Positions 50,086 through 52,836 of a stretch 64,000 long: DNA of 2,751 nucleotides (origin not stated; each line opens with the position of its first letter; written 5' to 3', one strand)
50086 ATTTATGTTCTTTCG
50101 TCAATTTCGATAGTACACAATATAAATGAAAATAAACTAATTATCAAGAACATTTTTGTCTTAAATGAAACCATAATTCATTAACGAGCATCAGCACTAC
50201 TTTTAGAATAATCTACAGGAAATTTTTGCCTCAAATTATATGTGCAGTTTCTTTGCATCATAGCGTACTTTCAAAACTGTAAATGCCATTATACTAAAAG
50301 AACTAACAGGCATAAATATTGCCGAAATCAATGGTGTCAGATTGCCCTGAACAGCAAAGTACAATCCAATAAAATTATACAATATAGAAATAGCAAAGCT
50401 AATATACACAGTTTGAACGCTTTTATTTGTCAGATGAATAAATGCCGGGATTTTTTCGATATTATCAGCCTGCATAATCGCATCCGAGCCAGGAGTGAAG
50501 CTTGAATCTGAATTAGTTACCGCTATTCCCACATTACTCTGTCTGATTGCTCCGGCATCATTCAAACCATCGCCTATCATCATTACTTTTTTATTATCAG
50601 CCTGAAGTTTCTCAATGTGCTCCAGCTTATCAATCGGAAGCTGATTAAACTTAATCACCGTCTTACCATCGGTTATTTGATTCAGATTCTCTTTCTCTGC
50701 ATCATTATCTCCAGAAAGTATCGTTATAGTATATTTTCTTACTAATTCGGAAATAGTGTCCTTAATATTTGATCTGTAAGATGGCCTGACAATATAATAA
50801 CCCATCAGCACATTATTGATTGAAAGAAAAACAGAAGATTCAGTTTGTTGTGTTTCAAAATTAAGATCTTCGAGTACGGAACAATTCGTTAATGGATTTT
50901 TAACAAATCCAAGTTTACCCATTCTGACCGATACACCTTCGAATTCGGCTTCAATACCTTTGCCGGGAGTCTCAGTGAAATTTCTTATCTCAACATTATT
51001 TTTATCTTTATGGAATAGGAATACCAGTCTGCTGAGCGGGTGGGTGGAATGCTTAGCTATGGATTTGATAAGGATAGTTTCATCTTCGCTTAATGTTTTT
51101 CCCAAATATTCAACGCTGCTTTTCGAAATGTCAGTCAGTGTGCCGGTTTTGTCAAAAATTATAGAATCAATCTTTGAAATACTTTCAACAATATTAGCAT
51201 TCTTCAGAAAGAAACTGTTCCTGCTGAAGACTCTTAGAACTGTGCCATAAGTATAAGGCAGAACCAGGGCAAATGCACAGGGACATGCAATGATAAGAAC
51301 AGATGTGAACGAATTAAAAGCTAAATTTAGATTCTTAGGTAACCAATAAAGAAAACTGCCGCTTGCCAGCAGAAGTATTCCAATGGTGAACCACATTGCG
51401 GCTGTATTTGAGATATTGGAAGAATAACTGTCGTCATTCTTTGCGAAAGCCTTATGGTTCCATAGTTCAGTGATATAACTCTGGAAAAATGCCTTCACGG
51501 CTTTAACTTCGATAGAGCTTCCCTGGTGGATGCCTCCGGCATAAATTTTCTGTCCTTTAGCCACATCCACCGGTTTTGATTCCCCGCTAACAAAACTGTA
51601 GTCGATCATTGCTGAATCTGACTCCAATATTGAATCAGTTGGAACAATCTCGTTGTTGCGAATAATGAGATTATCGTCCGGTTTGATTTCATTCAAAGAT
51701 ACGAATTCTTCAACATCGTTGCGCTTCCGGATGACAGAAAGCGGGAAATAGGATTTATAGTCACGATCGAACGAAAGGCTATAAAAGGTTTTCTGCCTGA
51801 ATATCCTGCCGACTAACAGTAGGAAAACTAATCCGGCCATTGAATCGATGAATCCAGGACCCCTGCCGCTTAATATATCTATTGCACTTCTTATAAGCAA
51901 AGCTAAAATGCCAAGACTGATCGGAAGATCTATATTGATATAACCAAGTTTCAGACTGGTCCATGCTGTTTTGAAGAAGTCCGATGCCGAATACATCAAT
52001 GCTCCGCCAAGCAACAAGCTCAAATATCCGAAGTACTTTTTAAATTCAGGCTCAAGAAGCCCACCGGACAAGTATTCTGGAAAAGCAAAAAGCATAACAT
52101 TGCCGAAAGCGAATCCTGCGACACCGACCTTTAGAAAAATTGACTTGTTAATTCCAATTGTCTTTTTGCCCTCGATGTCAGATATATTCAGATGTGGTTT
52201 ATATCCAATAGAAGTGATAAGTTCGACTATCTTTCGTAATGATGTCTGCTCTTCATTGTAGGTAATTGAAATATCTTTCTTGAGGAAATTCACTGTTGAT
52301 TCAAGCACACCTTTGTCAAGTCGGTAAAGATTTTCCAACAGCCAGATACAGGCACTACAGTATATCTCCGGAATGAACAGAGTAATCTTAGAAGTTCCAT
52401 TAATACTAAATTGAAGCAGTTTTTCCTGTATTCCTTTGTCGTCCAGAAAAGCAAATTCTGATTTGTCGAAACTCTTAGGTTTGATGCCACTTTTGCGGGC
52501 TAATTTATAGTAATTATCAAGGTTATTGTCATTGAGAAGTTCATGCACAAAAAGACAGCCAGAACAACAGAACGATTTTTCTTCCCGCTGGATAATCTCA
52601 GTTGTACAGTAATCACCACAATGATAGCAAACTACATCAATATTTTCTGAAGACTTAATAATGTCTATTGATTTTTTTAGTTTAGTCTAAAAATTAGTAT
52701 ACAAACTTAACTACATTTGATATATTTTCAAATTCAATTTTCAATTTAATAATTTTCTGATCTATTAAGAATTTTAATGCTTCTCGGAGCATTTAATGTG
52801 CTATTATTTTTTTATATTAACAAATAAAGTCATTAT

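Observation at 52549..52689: ccoI: conserved N-terminal Cys motifs lie upstream of the first canonical start codon, implying AUU/AUA initiation or a sequencing error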

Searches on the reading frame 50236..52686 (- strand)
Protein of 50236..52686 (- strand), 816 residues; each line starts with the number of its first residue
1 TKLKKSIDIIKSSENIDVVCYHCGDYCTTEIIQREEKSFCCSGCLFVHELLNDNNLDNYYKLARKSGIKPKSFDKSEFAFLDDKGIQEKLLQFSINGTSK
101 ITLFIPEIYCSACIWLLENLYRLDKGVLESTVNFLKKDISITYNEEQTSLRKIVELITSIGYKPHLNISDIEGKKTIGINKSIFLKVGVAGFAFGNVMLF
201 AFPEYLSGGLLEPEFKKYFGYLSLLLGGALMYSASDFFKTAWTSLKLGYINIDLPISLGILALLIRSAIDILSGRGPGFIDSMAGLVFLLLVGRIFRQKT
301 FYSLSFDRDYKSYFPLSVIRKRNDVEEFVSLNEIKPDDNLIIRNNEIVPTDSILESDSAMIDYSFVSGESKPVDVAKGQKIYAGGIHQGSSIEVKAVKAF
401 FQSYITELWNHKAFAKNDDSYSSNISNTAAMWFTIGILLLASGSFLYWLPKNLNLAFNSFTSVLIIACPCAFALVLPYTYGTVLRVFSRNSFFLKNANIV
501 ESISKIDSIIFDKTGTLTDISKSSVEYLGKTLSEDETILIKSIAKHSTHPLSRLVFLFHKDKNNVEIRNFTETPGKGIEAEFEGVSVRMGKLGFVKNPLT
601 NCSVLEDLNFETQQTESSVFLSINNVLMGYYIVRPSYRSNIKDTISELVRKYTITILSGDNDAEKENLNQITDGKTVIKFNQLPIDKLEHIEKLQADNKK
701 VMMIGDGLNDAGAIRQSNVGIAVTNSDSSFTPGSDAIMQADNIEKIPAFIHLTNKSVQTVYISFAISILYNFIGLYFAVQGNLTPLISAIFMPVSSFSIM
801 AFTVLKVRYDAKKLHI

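Call 5: search_protein_families(library=pfam, proteins=[window:50236-52686:-], max_evalue=0.01)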
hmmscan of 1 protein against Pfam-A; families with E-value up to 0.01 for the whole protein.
window:50236-52686:- (816 aa): 5 families
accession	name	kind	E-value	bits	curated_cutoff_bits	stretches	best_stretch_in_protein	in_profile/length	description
PF00122.25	E1-E2_ATPase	-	2.3e-30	105.9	28.1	1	318-486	7-177/181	E1-E2 ATPase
PF00702.32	Hydrolase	-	9e-17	62.5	26.4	1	506-717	1-190/191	haloacid dehalogenase-like hydrolase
PF12156.14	ATPase-cat_bd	-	1.9e-11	44.9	27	1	20-92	2-83/86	Putative metal-binding domain of cation transport ATPase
PF00403.32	HMA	-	7.4e-07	29.9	24.8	1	102-163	1-62/62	Heavy-metal-associated domain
PF08282.18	Hydrolase_3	-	1.7e-05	25.1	20.9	1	669-738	170-243/255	haloacid dehalogenase-like hydrolase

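Call 6: search_protein_families(library=ncbifam, proteins=[window:50236-52686:-], max_evalue=0.01)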
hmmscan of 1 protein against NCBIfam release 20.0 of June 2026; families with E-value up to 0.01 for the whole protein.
window:50236-52686:- (816 aa): 31 families (the best 25 are shown)
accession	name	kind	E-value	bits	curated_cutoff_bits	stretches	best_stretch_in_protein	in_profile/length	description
TIGR01525.1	ATPase-IB_hvy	subfamily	2.5e-90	304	346.25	1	285-800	23-554/560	heavy metal translocating P-type ATPase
TIGR01511.1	ATPase-IB1_Cu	subfamily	2.2e-75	254.6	397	1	234-801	2-536/542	copper-translocating P-type ATPase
TIGR01512.1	ATPase-IB2_Cd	subfamily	2.4e-65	221.2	313.5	2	323-591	58-303/494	cadmium family heavy metal-translocating P-type ATPase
NF007952.0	PRK10671.1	equivalog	2.2e-50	171.7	1316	1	101-814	105-831/838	copper-exporting P-type ATPase CopA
TIGR01494.1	ATPase_P-type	subfamily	6.5e-47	160.1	62.3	1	319-786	37-468/478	HAD-IC family P-type ATPase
NF008262.1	PRK11033.1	equivalog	3.7e-43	148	1005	1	317-767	233-688/731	zinc/cadmium/mercury/lead-transporting ATPase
NF033775.1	P_type_ZntA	exception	3e-37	128.3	1240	1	316-768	237-690/732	Zn(II)/Cd(II)/Pb(II) translocating P-type ATPase ZntA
TIGR01657.1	P-ATPase-V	hypoth_equivalog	1.8e-21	75.5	618.25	3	684-731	788-835/1055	ATP13A2 family polyamine export P-type ATPase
TIGR01647.1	ATPase-IIIA_H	equivalog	1.9e-19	69.3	615.5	2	330-543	106-325/755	plasma-membrane proton-efflux P-type ATPase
TIGR01497.1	kdpB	equivalog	9e-16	57.1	527.9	1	328-779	118-588/675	potassium-transporting ATPase subunit KdpB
NF010609.0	PRK14010.1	equivalog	1.1e-11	43.7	1323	2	624-780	429-584/673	K(+)-transporting ATPase subunit B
TIGR01517.1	ATPase-IIB_Ca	equivalog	4e-11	41.8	507.05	2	279-547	118-400/882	calcium-translocating P-type ATPase, PMCA-type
TIGR01522.1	ATPase-IIA2_Ca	equivalog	1.9e-09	35.9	798.3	1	662-746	552-636/854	calcium-transporting P-type ATPase, PMR1-type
TIGR01524.1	ATPase-IIIB_Mg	equivalog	2.4e-09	35.6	610.75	1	678-727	582-631/867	magnesium-translocating P-type ATPase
TIGR01523.1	ATPase-IID_K-Na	equivalog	5e-09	34.3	645.05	1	683-751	676-745/997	potassium/sodium efflux P-type ATPase, fungal-type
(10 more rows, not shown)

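Call 7: find_homologous_proteins(query=window:50236-52686:-)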
Query window:50236-52686:- (816 aa): 7996 proteins with E <= 0.001 among 8000 candidates; the best 120 are listed.
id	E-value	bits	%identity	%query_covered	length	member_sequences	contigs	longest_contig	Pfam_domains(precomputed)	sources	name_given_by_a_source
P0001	0.0e+0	1696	100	94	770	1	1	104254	PF00403.33,PF00702.33,PF08282.19,PF00122.26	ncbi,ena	-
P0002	0.0e+0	1509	87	94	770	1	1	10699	PF00403.33,PF00702.33,PF00122.26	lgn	-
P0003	0.0e+0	1444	89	89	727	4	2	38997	PF00403.33,PF00702.33,PF08282.19,PF00122.26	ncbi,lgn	-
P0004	0.0e+0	1389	80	94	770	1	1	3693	PF00403.33,PF00702.33,PF08282.19,PF00122.26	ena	-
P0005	0.0e+0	1129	61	98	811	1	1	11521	PF12156.15,PF00702.33,PF00122.26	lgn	-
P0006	0.0e+0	1106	61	98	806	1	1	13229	PF12156.15,PF00702.33,PF00122.26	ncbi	-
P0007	0.0e+0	1093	60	99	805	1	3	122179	PF12156.15,PF00702.33,PF00122.26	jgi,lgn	-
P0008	0.0e+0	1090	59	99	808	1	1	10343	PF12156.15,PF00702.33,PF00122.26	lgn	-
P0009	0.0e+0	1075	59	99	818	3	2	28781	PF00403.33,PF12156.15,PF00702.33,PF00122.26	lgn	-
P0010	0.0e+0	1073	58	98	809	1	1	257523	PF00403.33,PF12156.15,PF00702.33,PF00122.26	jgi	jgi:Cu+-exporting ATPase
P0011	0.0e+0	1072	58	99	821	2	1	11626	PF12156.15,PF00702.33,PF00122.26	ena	-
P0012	0.0e+0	1066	59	99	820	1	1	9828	PF12156.15,PF00702.33,PF00122.26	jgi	jgi:P-type Cu+ transporter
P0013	0.0e+0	1063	58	100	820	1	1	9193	PF12156.15,PF00702.33,PF00122.26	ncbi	-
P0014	0.0e+0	1059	58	99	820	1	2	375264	PF12156.15,PF00702.33,PF00122.26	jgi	jgi:Cu+-exporting ATPase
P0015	0.0e+0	1057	58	99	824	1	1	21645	PF12156.15,PF00702.33,PF00122.26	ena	-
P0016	0.0e+0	1055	58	98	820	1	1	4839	PF12156.15,PF00702.33,PF00122.26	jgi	-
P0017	6.4e-293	992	54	99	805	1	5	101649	PF00403.33,PF12156.15,PF00702.33,PF00122.26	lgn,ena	-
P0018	8.3e-288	975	54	98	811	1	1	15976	PF00403.33,PF12156.15,PF00702.33,PF00122.26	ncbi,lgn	-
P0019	9.8e-286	968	53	99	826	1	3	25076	PF12156.15,PF00702.33,PF00122.26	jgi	-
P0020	1.3e-281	955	53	98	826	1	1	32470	PF12156.15,PF00702.33,PF00122.26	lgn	-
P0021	8.1e-277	939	52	99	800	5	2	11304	PF12156.15,PF00702.33,PF00122.26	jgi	-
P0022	1.0e-276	938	53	98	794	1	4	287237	PF12156.15,PF00702.33,PF00122.26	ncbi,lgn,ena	-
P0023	9.4e-276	935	52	98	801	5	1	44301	PF12156.15,PF00702.33,PF00122.26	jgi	-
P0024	3.1e-275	934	52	97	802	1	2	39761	PF12156.15,PF00702.33,PF00122.26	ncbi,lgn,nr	ncbi:MAG: heavy metal translocating P-type ATPase metal-binding domain-containing protein [Candidatu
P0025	1.1e-274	932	51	98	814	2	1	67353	PF12156.15,PF00702.33,PF00122.26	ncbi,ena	-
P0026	2.7e-274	931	51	98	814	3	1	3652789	PF12156.15,PF00702.33,PF00122.26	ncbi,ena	-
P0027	3.4e-274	930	52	98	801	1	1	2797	PF12156.15,PF00702.33,PF00122.26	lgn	-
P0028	5.2e-273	926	53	98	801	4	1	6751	PF12156.15,PF00702.33,PF00122.26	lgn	-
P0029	1.3e-271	922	52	98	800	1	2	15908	PF12156.15,PF00702.33,PF00122.26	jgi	jgi:Cu+-exporting ATPase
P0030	3.6e-271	920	50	98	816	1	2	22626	PF12156.15,PF00702.33,PF00122.26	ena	-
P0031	5.7e-271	919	50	99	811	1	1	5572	PF12156.15,PF00702.33,PF00122.26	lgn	-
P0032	7.1e-271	919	50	98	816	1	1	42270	PF12156.15,PF00702.33,PF00122.26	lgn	-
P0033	5.7e-269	913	49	98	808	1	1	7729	PF12156.15,PF00702.33,PF00122.26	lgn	-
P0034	9.9e-269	912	52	98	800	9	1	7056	PF12156.15,PF00702.33,PF00122.26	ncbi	ncbi:MAG: heavy metal translocating P-type ATPase metal-binding domain-containing protein [Candidatu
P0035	9.1e-268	909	50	98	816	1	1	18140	PF12156.15,PF00702.33,PF00122.26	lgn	-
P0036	1.8e-267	908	51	99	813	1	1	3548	PF12156.15,PF00702.33,PF00122.26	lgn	-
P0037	1.0e-266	905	50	98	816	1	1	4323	PF12156.15,PF00702.33,PF00122.26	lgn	-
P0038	1.6e-265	901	51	97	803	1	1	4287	PF12156.15,PF00702.33,PF00122.26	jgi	jgi:Cu+-exporting ATPase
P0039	4.4e-265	900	49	99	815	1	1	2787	PF12156.15,PF00702.33,PF00122.26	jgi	jgi:Cu+-exporting ATPase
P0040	5.8e-264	896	50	99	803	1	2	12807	PF12156.15,PF00702.33,PF00122.26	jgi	-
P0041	8.0e-262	889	51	97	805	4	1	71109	PF12156.15,PF00702.33,PF00122.26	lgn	-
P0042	1.4e-261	888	50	98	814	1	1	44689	PF12156.15,PF00702.33,PF00122.26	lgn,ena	-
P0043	1.7e-261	888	50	97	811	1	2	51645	PF12156.15,PF00702.33,PF00122.26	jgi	jgi:P-type Cu+ transporter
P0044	1.7e-261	888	51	96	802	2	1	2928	PF12156.15,PF00702.33,PF00122.26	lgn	-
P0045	2.2e-261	888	51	96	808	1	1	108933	PF00403.33,PF12156.15,PF00702.33,PF00122.26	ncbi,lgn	-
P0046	3.8e-261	887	50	98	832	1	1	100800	PF12156.15,PF00702.33,PF00122.26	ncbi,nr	ncbi:MAG: heavy metal translocating P-type ATPase metal-binding domain-containing protein [Candidatu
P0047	4.2e-261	887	51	98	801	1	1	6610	PF12156.15,PF00702.33,PF00122.26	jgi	jgi:Cu+-exporting ATPase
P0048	6.3e-261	886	50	99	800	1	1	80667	PF12156.15,PF00702.33,PF00122.26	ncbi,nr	ncbi:MAG: heavy metal translocating P-type ATPase metal-binding domain-containing protein [Ignavibac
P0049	7.0e-261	886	50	99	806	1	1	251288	PF12156.15,PF00702.33,PF00122.26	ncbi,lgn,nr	ncbi:MAG: HAD family hydrolase [Bacteroidetes bacterium]|nr:MAG: HAD family hydrolase [Bacteroidota 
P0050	1.7e-260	885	49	97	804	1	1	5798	PF12156.15,PF00702.33,PF00122.26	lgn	-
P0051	2.0e-260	885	51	97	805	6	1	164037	PF12156.15,PF00702.33,PF00122.26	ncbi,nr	ncbi:MAG: heavy metal translocating P-type ATPase metal-binding domain-containing protein [Candidatu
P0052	1.3e-259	882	49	98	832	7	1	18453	PF12156.15,PF00702.33,PF00122.26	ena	-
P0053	9.8e-259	879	48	98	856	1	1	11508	PF12156.15,PF00702.33,PF00122.26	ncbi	-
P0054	1.9e-258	878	50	98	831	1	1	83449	PF00403.33,PF12156.15,PF00702.33,PF00122.26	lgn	-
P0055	2.3e-257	874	50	98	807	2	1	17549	PF12156.15,PF00702.33,PF00122.26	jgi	jgi:Cu+-exporting ATPase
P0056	4.4e-257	874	49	98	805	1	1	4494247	PF12156.15,PF00702.33,PF00122.26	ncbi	-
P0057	1.1e-256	872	48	98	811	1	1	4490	PF12156.15,PF00702.33,PF00122.26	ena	-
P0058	1.1e-256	872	49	98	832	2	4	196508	PF00403.33,PF12156.15,PF00702.33,PF00122.26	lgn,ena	-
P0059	7.8e-256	869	49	98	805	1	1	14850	PF12156.15,PF00702.33,PF00122.26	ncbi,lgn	-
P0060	9.3e-255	866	50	97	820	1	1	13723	PF12156.15,PF00702.33,PF00122.26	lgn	-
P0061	9.6e-254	863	48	98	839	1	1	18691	PF12156.15,PF00702.33,PF00122.26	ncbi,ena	-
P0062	1.4e-252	859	49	97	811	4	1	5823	PF12156.15,PF00702.33,PF00122.26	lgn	-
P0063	1.8e-252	858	49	98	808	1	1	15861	PF12156.15,PF00702.33,PF00122.26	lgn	-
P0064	1.0e-251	856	48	97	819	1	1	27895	PF00403.33,PF12156.15,PF00702.33,PF00122.26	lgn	-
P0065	9.3e-251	853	47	98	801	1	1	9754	PF12156.15,PF00702.33,PF00122.26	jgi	-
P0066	1.5e-250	852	47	98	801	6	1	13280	PF12156.15,PF00702.33,PF00122.26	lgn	-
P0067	4.9e-250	850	49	98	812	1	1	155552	PF12156.15,PF00702.33,PF00122.26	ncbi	-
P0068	3.8e-249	847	62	72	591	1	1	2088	PF12156.15,PF00122.26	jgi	-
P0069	3.4e-246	838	47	97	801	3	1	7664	PF12156.15,PF00702.33,PF00122.26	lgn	-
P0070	1.2e-245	836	46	97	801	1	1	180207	PF00403.33,PF12156.15,PF00702.33,PF00122.26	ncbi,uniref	ncbi:heavy metal translocating P-type ATPase metal-binding domain-containing protein [Pontibacter sa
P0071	2.3e-245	835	47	97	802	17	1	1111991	PF00403.33,PF12156.15,PF00702.33,PF00122.26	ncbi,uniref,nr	ncbi:heavy metal translocating P-type ATPase [Pontibacter amylolyticus]|uniref:ATPase n=1 Tax=Pontib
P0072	3.2e-244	831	48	96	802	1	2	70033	PF12156.15,PF00702.33,PF00122.26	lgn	-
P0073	5.1e-244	830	47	97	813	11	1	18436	PF12156.15,PF00702.33,PF00122.26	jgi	-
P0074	1.1e-243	829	47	97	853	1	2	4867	PF00403.33,PF12156.15,PF00702.33,PF00122.26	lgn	-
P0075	1.3e-243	829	46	99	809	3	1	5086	PF12156.15,PF00702.33,PF00122.26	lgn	-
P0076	3.1e-243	828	46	97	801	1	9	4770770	PF00403.33,PF12156.15,PF00702.33,PF00122.26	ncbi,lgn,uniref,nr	ncbi:heavy metal translocating P-type ATPase [Pontibacter actiniarum]|uniref:Heavy metal translocati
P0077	5.8e-243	827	46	97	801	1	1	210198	PF00403.33,PF12156.15,PF00702.33,PF00122.26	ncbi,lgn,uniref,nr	ncbi:Cu+-exporting ATPase [Pontibacter ummariensis]|uniref:Cu+-exporting ATPase n=1 Tax=Pontibacter 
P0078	2.3e-242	825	46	97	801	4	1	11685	PF00403.33,PF12156.15,PF00702.33,PF00122.26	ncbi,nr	ncbi:MAG: heavy metal translocating P-type ATPase metal-binding domain-containing protein [Hymenobac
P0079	2.7e-242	825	46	97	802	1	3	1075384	PF00403.33,PF12156.15,PF00702.33,PF00122.26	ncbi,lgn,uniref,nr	ncbi:heavy metal translocating P-type ATPase [Pontibacter roseus]|uniref:heavy metal translocating P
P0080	7.7e-242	823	46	97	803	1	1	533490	PF00403.33,PF12156.15,PF00702.33,PF00122.26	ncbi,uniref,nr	ncbi:heavy metal translocating P-type ATPase [Pontibacter anaerobius]|uniref:Heavy metal translocati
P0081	1.9e-241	822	46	98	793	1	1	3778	PF12156.15,PF00702.33,PF00122.26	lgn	-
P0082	2.0e-241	822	46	98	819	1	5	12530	PF00403.33,PF12156.15,PF00702.33,PF00122.26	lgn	-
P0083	3.1e-241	821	47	98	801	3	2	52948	PF12156.15,PF00702.33,PF00122.26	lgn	-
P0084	3.2e-241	821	46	97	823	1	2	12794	PF12156.15,PF00702.33,PF00122.26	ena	-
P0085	3.5e-241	821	46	97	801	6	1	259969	PF00403.33,PF12156.15,PF00702.33,PF00122.26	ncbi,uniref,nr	ncbi:heavy metal translocating P-type ATPase metal-binding domain-containing protein [Pontibacter sp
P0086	7.7e-241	820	46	97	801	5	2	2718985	PF00403.33,PF12156.15,PF00702.33,PF00122.26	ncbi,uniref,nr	ncbi:heavy metal translocating P-type ATPase metal-binding domain-containing protein [Pontibacter sp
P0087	1.4e-240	819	45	98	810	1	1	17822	PF00403.33,PF12156.15,PF00702.33,PF00122.26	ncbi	-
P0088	3.5e-240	818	45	98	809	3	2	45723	PF00403.33,PF12156.15,PF00702.33,PF00122.26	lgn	-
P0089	5.1e-240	817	46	97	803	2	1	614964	PF00403.33,PF12156.15,PF00702.33,PF00122.26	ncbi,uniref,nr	ncbi:heavy metal translocating P-type ATPase [Pontibacter flavimaris]|uniref:ATPase n=1 Tax=Pontibac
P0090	7.4e-240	817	46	97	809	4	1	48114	PF00403.33,PF12156.15,PF00702.33,PF00122.26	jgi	jgi:Cu+-exporting ATPase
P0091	1.8e-239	815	47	97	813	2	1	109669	PF12156.15,PF00702.33,PF00122.26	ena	-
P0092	2.0e-239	815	46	97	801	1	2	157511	PF00403.33,PF12156.15,PF00702.33,PF00122.26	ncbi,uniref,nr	ncbi:heavy metal translocating P-type ATPase [Pontibacter silvestris]|uniref:Heavy metal translocati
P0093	3.3e-239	814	46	97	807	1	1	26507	PF00403.33,PF12156.15,PF00702.33,PF00122.26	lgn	-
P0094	3.3e-239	814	45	97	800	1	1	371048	PF00403.33,PF12156.15,PF00702.33,PF00122.26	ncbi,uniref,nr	ncbi:heavy metal translocating P-type ATPase metal-binding domain-containing protein [Pontibacter sp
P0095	3.5e-239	814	46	97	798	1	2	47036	PF00403.33,PF12156.15,PF00702.33,PF00122.26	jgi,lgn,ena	-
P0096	1.2e-238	813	47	97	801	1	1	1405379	PF12156.15,PF00702.33,PF00122.26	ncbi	-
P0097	1.6e-238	812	46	97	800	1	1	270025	PF00403.33,PF12156.15,PF00702.33,PF00122.26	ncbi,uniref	ncbi:heavy metal translocating P-type ATPase [Pontibacter chitinilyticus]|uniref:heavy metal translo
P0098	2.7e-238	811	47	99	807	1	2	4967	PF00403.33,PF12156.15,PF00702.33,PF00122.26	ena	-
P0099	3.3e-238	811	46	98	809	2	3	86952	PF00403.33,PF12156.15,PF00702.33,PF00122.26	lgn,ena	-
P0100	6.7e-238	810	46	97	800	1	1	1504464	PF00403.33,PF12156.15,PF00702.33,PF00122.26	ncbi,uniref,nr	ncbi:heavy metal translocating P-type ATPase [Pontibacter litorisediminis]|uniref:heavy metal transl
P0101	8.7e-238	810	45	97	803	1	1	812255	PF00403.33,PF12156.15,PF00702.33,PF00122.26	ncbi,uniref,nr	ncbi:heavy metal translocating P-type ATPase [Pontibacter mangrovi]|uniref:HAD-IC family P-type ATPa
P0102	1.0e-237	810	45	97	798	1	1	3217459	PF00403.33,PF12156.15,PF00702.33,PF00122.26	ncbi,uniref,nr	ncbi:heavy metal translocating P-type ATPase [Pontibacter liquoris]|uniref:heavy metal translocating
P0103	1.9e-237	809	45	98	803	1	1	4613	PF00403.33,PF12156.15,PF00702.33,PF00122.26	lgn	-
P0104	2.6e-237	808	45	97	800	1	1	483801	PF00403.33,PF12156.15,PF00702.33,PF00122.26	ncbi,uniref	ncbi:heavy metal translocating P-type ATPase [Pontibacter toksunensis]|uniref:Heavy metal translocat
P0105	3.2e-237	808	45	97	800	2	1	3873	PF00403.33,PF12156.15,PF00702.33,PF00122.26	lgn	-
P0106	4.2e-237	807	45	97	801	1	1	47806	PF00403.33,PF12156.15,PF00702.33,PF00122.26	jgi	jgi:Cu+-exporting ATPase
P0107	4.8e-237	807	46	97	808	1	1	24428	PF00403.33,PF12156.15,PF00702.33,PF00122.26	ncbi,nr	ncbi:MAG: heavy metal translocating P-type ATPase metal-binding domain-containing protein [Ignavibac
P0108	5.5e-237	807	45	97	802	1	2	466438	PF00403.33,PF12156.15,PF00702.33,PF00122.26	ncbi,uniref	ncbi:heavy metal translocating P-type ATPase [Pontibacter sp. 13R65]|uniref:heavy metal translocatin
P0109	7.5e-237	807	45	97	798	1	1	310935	PF00403.33,PF12156.15,PF00702.33,PF00122.26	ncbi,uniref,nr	ncbi:heavy metal translocating P-type ATPase metal-binding domain-containing protein [Pontibacter sp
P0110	8.2e-237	807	46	97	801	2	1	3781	PF00403.33,PF12156.15,PF00702.33,PF00122.26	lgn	-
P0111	8.4e-237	807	46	97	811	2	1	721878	PF00403.33,PF12156.15,PF00702.33,PF00122.26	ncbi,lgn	-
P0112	9.4e-237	806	45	97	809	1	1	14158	PF00403.33,PF12156.15,PF00702.33,PF00122.26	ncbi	-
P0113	9.5e-237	806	46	97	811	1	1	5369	PF00403.33,PF12156.15,PF00702.33,PF00122.26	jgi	jgi:Cu+-exporting ATPase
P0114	1.2e-236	806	46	98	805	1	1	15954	PF12156.15,PF00702.33,PF00122.26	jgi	jgi:Cu+-exporting ATPase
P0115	1.3e-236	806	46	97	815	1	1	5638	PF00403.33,PF12156.15,PF00702.33,PF00122.26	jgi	-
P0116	1.4e-236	806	47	98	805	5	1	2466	PF00403.33,PF12156.15,PF00702.33,PF00122.26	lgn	-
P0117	1.5e-236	806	48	98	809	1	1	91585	PF00403.33,PF12156.15,PF00702.33,PF00122.26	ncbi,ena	-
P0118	1.6e-236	806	47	98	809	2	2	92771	PF00403.33,PF12156.15,PF00702.33,PF00122.26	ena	-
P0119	2.6e-236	805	47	98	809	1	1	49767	PF00403.33,PF12156.15,PF00702.33,PF00122.26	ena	-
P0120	3.0e-236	805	45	97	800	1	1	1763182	PF00403.33,PF12156.15,PF00702.33,PF00122.26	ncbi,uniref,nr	ncbi:heavy metal translocating P-type ATPase [Pontibacter cellulosilyticus]|uniref:Heavy metal trans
